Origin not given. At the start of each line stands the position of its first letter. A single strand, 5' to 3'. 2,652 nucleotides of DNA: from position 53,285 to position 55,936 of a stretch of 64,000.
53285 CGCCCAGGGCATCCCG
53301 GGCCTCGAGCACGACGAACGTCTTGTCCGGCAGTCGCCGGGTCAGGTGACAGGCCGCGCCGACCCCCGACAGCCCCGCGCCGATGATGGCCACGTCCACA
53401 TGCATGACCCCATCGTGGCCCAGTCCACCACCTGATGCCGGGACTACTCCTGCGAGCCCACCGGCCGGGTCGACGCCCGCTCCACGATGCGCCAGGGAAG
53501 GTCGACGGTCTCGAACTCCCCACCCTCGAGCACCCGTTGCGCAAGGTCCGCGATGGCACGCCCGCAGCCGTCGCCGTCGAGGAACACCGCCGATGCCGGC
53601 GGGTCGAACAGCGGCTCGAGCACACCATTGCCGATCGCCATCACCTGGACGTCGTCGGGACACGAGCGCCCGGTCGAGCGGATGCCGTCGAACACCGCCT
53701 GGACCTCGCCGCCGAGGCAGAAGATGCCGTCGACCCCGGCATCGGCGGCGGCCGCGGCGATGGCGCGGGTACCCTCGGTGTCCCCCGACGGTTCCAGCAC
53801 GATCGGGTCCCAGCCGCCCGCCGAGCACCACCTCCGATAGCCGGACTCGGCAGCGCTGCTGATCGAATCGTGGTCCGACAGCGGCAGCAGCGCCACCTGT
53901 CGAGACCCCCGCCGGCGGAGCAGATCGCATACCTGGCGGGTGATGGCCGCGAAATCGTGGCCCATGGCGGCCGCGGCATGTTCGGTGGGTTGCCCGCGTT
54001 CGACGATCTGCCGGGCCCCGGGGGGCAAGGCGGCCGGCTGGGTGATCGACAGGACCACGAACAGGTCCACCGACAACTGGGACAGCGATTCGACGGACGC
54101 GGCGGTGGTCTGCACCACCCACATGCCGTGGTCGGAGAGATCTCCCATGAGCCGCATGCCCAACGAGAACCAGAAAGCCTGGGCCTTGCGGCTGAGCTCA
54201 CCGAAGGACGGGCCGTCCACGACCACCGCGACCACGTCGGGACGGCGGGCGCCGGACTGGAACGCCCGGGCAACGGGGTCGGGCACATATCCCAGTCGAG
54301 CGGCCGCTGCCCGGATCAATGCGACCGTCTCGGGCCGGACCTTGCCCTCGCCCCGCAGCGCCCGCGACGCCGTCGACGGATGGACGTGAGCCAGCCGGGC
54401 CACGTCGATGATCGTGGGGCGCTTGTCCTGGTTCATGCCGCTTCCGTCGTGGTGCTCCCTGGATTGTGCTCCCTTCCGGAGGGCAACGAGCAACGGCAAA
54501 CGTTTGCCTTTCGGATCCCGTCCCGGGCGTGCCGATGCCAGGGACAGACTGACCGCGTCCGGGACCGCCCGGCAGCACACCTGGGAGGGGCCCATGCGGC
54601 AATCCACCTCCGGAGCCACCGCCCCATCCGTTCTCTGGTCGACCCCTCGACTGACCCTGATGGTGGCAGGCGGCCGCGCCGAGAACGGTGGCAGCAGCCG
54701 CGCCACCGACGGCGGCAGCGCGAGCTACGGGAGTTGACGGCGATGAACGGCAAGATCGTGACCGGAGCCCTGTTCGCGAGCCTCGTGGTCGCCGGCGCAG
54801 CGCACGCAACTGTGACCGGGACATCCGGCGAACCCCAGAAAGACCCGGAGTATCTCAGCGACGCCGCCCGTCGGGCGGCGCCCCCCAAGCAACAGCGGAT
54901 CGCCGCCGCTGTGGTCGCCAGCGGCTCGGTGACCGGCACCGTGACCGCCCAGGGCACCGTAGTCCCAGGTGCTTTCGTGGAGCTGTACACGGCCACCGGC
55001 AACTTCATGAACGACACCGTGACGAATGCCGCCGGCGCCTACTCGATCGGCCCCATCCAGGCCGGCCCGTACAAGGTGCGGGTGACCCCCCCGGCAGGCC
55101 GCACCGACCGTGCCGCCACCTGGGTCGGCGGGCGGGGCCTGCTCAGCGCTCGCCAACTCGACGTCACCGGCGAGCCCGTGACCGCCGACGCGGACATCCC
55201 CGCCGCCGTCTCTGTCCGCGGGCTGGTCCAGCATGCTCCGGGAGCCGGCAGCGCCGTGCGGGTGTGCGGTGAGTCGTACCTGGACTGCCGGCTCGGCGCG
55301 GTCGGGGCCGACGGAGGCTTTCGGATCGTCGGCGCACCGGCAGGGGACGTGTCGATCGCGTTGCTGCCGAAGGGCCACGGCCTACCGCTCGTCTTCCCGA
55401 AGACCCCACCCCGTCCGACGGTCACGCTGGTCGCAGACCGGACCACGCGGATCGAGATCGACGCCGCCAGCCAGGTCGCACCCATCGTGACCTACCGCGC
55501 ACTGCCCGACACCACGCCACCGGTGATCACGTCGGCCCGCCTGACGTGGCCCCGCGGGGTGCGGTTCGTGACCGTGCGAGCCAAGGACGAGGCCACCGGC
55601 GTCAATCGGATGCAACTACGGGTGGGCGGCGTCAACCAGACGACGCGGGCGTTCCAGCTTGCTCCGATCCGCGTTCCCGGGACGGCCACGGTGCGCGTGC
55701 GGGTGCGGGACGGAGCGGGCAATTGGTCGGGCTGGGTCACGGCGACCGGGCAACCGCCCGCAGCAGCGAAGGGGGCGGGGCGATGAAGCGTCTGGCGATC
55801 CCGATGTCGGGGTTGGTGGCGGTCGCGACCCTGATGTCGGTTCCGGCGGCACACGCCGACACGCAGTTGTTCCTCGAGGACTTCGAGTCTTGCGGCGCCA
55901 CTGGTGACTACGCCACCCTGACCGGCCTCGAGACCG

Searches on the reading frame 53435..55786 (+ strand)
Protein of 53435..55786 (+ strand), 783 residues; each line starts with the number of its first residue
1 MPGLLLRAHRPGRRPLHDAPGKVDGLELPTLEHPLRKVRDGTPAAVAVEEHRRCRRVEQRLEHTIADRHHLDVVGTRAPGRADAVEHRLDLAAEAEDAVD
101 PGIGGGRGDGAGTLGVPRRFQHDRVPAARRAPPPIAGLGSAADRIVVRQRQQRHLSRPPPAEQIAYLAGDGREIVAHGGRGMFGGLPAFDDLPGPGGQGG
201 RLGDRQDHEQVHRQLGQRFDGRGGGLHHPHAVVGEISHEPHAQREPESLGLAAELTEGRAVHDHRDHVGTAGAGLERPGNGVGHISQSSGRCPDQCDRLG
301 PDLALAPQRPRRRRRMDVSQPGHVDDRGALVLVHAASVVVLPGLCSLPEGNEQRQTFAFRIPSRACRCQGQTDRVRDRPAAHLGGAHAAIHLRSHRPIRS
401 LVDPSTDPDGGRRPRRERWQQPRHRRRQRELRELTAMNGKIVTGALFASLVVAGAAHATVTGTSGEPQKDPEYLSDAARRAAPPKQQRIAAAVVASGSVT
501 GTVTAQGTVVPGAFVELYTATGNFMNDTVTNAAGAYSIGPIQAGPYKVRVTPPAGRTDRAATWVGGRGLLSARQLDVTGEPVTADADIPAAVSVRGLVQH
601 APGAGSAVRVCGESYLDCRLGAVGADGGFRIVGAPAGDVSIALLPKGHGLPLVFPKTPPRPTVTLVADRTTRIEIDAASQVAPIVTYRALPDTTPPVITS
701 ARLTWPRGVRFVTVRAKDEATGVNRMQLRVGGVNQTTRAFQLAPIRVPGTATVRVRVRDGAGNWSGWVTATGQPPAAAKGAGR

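Call 35: search_protein_families(library=pfam, proteins=[window:53435-55786:+], max_evalue=0.001)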
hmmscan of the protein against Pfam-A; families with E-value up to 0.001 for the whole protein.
window:53435-55786:+ (783 aa): 3 families
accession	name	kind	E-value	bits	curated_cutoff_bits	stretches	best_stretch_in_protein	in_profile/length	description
PF13620.12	CarboxypepD_reg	-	5.3e-09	36.8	32.3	1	498-559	1-63/82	Carboxypeptidase regulatory-like domain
PF17210.9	SdrD_B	-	2.4e-06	28.1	29.7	1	504-557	18-71/112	SdrD B-like domain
PF07210.18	DUF1416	-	6.2e-06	26.5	23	1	482-560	3-82/97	Protein of unknown function (DUF1416)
